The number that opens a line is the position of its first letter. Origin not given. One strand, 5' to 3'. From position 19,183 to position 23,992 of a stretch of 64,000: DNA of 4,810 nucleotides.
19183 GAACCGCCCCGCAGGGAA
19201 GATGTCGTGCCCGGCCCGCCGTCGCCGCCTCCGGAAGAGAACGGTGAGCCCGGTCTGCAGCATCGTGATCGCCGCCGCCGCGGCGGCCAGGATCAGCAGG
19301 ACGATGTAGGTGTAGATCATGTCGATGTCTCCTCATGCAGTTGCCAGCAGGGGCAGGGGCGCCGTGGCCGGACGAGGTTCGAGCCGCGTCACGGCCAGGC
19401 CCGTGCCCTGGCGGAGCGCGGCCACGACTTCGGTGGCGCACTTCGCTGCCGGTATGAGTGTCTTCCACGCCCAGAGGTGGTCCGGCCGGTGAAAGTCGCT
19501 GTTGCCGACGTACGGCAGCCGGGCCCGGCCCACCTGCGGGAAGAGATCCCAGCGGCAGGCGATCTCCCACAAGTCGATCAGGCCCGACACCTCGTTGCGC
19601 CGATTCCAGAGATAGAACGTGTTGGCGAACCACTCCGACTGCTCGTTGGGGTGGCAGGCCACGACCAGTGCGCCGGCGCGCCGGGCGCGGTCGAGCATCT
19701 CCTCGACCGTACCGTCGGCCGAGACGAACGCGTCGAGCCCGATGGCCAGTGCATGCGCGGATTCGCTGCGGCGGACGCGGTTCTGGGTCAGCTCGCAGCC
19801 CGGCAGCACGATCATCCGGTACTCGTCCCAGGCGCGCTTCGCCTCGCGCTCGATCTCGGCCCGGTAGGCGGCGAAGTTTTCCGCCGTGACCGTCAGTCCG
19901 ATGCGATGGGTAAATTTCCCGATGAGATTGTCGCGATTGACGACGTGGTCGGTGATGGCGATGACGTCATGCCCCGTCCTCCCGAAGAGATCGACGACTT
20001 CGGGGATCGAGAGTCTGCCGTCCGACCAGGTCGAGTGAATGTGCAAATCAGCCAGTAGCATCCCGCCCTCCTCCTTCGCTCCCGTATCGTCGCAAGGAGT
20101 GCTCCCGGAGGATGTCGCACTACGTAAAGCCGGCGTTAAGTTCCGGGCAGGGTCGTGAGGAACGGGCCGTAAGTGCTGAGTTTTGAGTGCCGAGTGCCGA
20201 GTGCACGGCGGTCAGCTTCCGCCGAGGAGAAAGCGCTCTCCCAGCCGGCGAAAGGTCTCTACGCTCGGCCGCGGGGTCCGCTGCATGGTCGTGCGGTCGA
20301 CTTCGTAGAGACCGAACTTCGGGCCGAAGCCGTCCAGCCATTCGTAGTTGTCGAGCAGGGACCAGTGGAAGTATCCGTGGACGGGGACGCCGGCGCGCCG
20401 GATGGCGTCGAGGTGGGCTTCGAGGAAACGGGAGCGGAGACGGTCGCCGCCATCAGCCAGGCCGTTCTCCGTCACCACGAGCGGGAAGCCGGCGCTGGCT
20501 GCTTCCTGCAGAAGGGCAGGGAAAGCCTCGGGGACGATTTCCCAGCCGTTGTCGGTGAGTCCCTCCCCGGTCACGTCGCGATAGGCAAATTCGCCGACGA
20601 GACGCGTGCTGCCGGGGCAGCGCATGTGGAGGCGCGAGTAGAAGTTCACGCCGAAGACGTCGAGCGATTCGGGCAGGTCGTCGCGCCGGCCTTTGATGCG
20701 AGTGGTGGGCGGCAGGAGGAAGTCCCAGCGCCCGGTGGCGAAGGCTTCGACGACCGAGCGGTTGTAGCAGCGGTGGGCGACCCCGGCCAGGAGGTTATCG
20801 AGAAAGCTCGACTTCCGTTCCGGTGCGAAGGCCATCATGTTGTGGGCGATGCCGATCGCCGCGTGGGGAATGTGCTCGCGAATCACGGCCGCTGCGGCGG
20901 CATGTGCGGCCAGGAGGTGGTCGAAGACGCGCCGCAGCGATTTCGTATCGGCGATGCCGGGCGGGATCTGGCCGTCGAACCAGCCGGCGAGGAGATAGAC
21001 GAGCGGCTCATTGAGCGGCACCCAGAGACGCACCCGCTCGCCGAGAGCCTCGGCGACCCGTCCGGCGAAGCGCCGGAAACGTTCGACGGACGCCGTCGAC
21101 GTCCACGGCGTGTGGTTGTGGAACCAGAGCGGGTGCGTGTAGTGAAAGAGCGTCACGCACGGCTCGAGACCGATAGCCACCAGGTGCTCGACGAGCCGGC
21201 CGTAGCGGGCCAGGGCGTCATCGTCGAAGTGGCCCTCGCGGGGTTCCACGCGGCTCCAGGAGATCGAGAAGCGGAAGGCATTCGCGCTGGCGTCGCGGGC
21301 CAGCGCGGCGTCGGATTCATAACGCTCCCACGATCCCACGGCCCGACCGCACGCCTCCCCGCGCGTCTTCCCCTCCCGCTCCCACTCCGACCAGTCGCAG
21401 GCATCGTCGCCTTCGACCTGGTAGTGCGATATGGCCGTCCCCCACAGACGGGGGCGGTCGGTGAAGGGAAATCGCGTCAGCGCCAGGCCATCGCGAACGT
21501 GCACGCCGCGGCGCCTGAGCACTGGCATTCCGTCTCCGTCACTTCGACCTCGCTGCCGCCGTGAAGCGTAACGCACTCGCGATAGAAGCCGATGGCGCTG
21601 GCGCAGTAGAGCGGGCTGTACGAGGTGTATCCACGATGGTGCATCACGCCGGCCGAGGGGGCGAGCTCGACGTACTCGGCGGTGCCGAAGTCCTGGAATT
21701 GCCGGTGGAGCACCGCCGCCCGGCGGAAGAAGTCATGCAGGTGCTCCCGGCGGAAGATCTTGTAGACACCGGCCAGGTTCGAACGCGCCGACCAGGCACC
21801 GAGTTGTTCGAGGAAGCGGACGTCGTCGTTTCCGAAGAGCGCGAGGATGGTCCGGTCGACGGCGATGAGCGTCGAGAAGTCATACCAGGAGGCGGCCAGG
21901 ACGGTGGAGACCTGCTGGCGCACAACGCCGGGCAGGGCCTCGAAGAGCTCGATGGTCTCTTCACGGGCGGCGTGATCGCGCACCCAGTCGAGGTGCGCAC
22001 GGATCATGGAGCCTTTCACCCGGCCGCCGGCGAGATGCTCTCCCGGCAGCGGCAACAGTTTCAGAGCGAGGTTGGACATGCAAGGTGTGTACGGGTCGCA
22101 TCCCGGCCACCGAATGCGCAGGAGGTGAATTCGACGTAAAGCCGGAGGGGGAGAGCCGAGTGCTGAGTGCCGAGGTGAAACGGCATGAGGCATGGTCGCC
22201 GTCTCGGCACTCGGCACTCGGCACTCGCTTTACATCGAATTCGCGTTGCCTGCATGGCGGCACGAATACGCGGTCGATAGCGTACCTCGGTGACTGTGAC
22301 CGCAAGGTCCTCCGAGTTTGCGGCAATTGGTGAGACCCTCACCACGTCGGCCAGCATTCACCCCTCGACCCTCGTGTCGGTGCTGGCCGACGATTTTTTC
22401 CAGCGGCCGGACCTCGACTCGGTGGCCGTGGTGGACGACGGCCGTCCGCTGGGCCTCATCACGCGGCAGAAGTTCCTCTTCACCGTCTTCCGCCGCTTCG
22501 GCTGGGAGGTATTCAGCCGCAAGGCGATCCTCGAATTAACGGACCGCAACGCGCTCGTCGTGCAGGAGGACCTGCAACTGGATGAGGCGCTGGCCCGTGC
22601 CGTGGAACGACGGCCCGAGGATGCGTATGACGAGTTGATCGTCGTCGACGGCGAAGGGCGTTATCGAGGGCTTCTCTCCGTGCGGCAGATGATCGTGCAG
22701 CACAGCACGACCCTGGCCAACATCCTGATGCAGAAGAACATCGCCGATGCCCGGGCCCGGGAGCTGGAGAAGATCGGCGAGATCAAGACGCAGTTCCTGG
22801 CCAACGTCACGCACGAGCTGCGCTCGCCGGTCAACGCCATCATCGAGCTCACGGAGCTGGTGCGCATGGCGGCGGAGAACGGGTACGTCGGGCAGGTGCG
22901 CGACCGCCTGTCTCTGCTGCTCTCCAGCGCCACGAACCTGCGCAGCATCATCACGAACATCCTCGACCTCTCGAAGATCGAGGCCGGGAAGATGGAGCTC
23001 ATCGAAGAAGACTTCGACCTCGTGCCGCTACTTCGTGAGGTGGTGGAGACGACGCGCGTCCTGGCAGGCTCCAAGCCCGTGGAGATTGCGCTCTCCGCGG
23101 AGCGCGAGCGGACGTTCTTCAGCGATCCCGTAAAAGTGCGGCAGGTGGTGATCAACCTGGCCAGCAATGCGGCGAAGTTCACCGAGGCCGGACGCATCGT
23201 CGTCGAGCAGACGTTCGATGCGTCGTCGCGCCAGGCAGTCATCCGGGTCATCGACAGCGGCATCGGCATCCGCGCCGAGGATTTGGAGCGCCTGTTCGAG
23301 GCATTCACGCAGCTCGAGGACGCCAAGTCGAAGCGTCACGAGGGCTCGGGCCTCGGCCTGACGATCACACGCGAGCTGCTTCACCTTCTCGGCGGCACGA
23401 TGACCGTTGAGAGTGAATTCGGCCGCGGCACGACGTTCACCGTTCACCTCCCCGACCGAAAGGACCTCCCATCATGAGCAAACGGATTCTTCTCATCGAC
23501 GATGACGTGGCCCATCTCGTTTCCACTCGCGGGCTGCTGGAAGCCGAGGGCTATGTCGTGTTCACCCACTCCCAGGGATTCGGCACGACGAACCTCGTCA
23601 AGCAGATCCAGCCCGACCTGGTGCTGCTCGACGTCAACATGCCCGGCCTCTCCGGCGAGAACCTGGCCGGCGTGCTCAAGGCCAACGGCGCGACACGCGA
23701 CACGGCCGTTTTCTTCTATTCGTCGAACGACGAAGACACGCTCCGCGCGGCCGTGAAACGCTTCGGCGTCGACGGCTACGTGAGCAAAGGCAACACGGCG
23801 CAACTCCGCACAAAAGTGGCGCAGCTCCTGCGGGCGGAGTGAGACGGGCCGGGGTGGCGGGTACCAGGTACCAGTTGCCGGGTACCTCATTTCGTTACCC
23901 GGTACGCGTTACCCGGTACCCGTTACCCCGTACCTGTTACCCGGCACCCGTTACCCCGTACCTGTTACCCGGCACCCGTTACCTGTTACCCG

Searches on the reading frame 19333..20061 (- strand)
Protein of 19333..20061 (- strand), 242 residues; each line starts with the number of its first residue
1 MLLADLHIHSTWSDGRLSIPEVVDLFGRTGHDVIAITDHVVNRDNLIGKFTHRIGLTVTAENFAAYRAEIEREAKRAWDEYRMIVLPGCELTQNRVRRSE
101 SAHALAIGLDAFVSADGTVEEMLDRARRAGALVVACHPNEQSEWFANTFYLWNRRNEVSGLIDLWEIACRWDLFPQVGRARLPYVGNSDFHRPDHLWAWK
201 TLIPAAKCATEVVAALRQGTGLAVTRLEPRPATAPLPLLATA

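Call 18: search_protein_families(library=pfam, proteins=[window:19333-20061:-], max_evalue=0.001)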
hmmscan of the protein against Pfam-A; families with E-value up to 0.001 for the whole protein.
window:19333-20061:- (242 aa): 1 family
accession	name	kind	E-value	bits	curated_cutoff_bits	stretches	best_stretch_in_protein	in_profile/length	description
PF02811.25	PHP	-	1.1e-06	29.5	26.4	1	5-94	1-66/164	PHP domain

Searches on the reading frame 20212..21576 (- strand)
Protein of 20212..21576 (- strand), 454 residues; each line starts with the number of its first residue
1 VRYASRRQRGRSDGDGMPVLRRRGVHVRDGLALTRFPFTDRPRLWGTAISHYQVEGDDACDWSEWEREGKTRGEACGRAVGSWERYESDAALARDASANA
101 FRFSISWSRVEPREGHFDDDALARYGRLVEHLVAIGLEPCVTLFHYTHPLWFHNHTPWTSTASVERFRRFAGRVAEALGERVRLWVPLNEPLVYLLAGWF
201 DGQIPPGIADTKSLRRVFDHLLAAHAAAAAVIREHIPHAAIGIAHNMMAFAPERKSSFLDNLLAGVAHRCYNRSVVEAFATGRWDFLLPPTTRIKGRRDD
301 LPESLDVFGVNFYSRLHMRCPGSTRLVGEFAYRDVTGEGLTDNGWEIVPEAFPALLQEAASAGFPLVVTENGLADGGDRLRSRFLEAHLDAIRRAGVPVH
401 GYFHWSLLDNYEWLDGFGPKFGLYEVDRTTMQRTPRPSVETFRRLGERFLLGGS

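Call 18: search_protein_families(library=pfam, proteins=[window:20212-21576:-], max_evalue=0.001)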
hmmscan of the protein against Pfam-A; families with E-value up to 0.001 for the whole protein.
window:20212-21576:- (454 aa): 2 families
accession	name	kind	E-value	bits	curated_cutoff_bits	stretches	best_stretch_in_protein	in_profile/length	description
PF00232.24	Glyco_hydro_1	-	5.4e-66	223.3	22.6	1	44-445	10-447/453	Glycosyl hydrolase family 1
PF00150.24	Cellulase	-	5.5e-05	23.2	23.5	1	86-397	23-261/272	Cellulase (glycosyl hydrolase family 5)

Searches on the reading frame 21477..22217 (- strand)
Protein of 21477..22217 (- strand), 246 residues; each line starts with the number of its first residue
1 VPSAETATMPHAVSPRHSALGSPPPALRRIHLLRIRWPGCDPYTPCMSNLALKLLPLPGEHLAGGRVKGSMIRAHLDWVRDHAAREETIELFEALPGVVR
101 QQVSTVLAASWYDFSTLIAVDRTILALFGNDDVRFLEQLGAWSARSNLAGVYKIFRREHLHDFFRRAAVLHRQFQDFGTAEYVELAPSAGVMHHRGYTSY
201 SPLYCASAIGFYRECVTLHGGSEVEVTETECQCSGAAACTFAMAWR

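Call 18: search_protein_families(library=pfam, proteins=[window:21477-22217:-], max_evalue=0.001)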
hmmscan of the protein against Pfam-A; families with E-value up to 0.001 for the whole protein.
window:21477-22217:- (246 aa): 1 family
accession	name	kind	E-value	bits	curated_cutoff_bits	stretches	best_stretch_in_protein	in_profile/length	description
PF02830.23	V4R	-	7.1e-05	23.3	31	1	205-242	22-59/62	V4R domain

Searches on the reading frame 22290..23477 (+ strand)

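Call 18: search_protein_families(library=pfam, proteins=[window:22290-23477:+], max_evalue=0.001)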
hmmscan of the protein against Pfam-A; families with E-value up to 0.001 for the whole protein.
window:22290-23477:+ (395 aa): 3 families
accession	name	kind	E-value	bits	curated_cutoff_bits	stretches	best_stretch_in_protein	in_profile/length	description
PF02518.31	HATPase_c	-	1.4e-29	103.2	26.4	1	279-390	2-110/111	Histidine kinase-, DNA gyrase B-, and HSP90-like ATPase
PF00512.31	HisKA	-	3.5e-13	49.8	26.9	1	166-233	2-66/66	His Kinase A (phospho-acceptor) domain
PF00571.33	CBS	-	1.4e-09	38.6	24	0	83-134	4-51/57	CBS domain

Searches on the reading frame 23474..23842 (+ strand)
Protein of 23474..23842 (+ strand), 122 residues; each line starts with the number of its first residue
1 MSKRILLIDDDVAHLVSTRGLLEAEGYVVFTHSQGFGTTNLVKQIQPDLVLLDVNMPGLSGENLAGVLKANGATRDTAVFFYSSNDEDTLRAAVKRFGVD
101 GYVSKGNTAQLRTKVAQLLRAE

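Call 18: search_protein_families(library=pfam, proteins=[window:23474-23842:+], max_evalue=0.001)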
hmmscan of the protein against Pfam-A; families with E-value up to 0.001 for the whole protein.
window:23474-23842:+ (122 aa): 1 family
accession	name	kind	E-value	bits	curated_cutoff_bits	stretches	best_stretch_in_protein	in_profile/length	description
PF00072.30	Response_reg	-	4.6e-18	65.8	30.2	1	5-114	1-109/111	Response regulator receiver domain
